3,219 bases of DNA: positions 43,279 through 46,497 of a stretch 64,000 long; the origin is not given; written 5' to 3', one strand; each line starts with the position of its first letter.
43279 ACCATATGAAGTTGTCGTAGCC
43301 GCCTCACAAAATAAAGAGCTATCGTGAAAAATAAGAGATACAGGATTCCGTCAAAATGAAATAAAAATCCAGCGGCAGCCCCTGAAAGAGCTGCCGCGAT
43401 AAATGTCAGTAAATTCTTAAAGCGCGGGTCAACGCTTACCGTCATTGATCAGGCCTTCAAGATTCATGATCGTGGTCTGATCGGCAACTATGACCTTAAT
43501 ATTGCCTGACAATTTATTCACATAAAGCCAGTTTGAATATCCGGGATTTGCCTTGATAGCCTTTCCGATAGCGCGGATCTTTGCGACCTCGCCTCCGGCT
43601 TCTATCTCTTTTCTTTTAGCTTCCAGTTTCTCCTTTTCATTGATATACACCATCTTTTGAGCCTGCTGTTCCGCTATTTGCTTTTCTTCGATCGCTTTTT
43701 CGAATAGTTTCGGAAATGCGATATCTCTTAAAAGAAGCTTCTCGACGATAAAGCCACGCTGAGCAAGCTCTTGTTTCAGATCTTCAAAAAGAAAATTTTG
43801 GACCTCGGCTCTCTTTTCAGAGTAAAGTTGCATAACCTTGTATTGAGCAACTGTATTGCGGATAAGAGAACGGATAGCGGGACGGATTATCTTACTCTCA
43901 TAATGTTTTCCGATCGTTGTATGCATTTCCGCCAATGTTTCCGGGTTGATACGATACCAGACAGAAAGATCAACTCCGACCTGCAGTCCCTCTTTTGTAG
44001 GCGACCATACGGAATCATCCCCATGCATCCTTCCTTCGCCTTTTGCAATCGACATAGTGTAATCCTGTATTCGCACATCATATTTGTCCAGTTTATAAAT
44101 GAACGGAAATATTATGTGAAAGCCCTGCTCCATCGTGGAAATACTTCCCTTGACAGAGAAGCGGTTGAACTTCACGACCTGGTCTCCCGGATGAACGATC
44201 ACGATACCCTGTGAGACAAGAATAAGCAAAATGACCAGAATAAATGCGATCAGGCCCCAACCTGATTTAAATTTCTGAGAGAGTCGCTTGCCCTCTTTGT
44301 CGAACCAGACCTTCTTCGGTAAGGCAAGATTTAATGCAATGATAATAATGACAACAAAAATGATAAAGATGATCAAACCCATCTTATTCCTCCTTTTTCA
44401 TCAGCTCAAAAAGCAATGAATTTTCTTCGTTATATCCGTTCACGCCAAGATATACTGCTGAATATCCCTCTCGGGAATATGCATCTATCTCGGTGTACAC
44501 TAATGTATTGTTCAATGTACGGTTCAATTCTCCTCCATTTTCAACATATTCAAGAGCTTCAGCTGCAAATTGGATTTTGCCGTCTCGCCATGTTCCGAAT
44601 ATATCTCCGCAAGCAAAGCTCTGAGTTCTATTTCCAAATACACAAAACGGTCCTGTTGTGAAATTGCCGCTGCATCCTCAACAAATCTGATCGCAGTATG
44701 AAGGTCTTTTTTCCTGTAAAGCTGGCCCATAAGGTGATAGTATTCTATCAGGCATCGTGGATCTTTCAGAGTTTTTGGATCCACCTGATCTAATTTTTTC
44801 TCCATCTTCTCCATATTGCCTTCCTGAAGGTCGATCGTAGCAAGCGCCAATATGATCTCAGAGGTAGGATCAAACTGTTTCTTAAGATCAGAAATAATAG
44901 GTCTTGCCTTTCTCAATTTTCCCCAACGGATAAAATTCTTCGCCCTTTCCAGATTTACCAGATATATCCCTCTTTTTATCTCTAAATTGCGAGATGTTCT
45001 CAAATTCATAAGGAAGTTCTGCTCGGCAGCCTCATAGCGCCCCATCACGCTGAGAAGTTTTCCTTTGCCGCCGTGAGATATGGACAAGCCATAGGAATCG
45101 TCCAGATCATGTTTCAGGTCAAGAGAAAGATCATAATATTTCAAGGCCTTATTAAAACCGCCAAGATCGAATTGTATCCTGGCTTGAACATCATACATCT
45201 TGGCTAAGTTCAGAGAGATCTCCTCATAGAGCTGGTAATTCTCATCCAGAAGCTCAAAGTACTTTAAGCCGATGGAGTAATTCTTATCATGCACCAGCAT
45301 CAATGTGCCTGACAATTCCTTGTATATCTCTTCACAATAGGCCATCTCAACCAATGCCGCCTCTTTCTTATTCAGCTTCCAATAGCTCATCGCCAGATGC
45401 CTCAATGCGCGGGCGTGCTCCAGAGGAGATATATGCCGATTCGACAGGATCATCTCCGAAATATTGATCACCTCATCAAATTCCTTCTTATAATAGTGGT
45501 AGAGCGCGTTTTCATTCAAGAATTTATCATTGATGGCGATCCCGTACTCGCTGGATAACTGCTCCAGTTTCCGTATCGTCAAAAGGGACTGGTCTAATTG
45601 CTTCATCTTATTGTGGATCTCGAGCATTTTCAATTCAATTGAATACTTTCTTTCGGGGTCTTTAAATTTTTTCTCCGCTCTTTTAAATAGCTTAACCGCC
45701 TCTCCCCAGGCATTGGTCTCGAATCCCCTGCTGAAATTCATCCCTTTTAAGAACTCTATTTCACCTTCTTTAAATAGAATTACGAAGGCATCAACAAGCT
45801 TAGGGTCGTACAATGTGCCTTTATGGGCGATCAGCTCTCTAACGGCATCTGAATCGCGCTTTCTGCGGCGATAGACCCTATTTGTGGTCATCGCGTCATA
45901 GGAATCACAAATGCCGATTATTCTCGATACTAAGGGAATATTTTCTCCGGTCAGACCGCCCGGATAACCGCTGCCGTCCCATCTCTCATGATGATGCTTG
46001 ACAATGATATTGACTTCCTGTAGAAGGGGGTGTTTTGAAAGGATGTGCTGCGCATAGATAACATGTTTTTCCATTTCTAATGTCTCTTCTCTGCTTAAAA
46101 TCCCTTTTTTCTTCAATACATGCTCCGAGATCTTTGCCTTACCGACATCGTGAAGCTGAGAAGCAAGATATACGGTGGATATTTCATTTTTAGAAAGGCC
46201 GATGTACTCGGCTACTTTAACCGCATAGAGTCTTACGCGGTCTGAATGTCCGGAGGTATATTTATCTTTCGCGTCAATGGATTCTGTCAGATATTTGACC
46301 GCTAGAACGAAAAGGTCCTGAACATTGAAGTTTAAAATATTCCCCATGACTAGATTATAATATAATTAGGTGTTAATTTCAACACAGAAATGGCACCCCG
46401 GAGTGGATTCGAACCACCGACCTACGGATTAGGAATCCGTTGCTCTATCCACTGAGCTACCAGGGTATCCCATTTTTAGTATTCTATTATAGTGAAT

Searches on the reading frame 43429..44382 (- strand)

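Call 38: search_protein_families(library=pfam, proteins=[window:43429-44382:-], max_evalue=0.001)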
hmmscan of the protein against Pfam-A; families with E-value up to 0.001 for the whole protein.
window:43429-44382:- (317 aa): 1 family
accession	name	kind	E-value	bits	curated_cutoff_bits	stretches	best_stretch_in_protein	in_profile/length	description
PF01145.31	Band_7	-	2.4e-33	116.1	23.6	1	62-252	2-176/176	SPFH domain / Band 7 family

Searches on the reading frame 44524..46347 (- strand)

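Call 38: search_protein_families(library=pfam, proteins=[window:44524-46347:-], max_evalue=0.001)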
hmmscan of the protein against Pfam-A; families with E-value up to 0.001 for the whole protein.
window:44524-46347:- (607 aa): 4 families
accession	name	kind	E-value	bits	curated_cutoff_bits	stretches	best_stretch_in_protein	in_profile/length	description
PF13487.12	HD_5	-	6.3e-36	124.1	27.2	1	22-184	5-170/170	HD domain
PF01966.28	HD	-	7e-17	62.2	22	1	33-153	3-116/116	HD domain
PF13424.12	TPR_12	-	8.3e-08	32.8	30.1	0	388-445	9-68/77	Tetratricopeptide repeat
PF25058.1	ARM_TT21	-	4.7e-05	23.8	27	0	464-525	59-123/155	Tetratricopeptide repeat protein 21 ARM repeat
